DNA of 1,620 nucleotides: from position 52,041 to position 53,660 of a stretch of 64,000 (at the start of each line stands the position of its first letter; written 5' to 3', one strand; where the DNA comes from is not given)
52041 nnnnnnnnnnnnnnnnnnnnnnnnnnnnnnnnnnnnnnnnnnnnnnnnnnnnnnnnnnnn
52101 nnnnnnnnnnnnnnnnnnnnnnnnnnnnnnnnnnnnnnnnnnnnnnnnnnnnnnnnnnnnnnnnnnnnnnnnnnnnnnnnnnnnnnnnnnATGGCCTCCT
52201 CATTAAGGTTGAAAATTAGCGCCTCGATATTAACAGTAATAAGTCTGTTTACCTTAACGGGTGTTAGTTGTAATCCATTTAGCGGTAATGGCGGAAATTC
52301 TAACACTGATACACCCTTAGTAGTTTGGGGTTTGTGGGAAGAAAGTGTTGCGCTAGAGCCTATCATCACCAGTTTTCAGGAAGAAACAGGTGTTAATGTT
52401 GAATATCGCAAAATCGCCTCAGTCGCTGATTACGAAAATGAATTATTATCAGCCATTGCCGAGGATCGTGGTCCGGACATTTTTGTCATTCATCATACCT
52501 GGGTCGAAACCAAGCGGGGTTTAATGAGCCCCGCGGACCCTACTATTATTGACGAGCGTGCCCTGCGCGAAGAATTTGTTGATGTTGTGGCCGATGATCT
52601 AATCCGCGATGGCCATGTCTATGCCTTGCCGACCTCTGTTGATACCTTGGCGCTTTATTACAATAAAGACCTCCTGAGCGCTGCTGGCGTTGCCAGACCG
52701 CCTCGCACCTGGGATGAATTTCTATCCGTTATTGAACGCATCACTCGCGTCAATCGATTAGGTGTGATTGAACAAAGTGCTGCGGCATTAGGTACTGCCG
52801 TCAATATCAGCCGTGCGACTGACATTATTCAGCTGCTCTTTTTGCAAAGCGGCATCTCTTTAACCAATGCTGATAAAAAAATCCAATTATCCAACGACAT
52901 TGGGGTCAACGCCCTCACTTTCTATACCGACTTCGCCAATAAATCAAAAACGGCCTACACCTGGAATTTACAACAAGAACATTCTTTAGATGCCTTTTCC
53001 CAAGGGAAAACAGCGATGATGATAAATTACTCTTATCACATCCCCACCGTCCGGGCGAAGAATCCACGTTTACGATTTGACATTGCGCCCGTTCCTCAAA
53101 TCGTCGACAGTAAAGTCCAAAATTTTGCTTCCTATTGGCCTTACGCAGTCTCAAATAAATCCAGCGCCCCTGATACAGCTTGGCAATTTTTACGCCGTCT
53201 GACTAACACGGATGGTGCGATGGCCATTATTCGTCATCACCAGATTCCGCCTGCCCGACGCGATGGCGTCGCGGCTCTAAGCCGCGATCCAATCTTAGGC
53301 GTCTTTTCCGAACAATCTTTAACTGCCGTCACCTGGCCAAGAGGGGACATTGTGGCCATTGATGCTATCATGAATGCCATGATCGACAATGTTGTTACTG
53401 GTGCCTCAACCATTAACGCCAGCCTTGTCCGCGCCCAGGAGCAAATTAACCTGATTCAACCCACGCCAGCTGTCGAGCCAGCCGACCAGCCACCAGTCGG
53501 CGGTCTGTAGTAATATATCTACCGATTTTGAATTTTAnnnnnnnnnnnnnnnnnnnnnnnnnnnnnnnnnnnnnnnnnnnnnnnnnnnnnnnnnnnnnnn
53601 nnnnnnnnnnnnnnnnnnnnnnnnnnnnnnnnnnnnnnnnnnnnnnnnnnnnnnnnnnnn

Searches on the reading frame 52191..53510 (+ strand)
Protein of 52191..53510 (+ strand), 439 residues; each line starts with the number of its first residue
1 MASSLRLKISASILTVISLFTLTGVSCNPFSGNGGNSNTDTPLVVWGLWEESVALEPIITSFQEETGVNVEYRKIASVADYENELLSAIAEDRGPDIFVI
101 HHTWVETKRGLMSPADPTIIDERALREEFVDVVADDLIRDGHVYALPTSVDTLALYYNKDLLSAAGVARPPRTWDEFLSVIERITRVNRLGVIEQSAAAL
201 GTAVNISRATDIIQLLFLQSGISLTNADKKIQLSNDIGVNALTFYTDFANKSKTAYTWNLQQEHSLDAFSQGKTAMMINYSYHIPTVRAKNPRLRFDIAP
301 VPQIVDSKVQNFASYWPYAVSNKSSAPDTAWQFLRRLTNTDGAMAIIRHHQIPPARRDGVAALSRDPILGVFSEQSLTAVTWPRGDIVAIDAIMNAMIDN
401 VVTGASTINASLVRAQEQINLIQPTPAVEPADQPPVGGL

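Call 42: find_encoding_contigs(protein=window:52191-53510:+, flank=10000, max_places=1)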
Protein window:52191-53510:+ (439 aa): 23 contigs read that carry it; 1 place shown.
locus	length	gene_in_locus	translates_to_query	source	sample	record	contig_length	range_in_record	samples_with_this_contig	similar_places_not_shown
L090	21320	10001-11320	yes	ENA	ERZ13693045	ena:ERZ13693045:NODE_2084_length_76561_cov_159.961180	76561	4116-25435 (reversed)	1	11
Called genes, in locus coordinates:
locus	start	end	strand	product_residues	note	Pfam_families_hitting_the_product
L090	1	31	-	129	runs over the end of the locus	PF02021:UPF0102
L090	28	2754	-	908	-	PF00690:Cation_ATPase_N, PF00122:E1-E2_ATPase, PF00702:Hydrolase, PF13246:Cation_ATPase, PF08282:Hydrolase_3 (weak), PF00689:Cation_ATPase_C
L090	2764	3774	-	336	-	PF04932:Wzy_C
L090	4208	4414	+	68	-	-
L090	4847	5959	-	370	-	PF21543:CvfB_2nd (faint), PF00575:S1, PF24685:OB_RRP5_4th (faint), PF00575:S1, PF23459:S1_RRP5 (weak)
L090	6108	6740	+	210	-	PF13483:Lactamase_B_3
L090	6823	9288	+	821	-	PF00521:DNA_topoisoIV, PF03989:DNA_gyraseA_C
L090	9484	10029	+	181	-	PF01209:Ubie_methyltran, PF13847:Methyltransf_31, PF08241:Methyltransf_11, PF08242:Methyltransf_12 (weak), PF13649:Methyltransf_25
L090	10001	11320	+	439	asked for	PF01547:SBP_bac_1, PF13416:SBP_bac_8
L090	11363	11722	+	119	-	PF04956:TrbC (weak), PF18895:T4SS_pilin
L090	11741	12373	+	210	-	PF18895:T4SS_pilin (weak)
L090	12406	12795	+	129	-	PF18895:T4SS_pilin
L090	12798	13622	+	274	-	PF18895:T4SS_pilin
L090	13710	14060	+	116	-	PF18895:T4SS_pilin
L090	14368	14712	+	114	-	PF04956:TrbC (weak), PF18895:T4SS_pilin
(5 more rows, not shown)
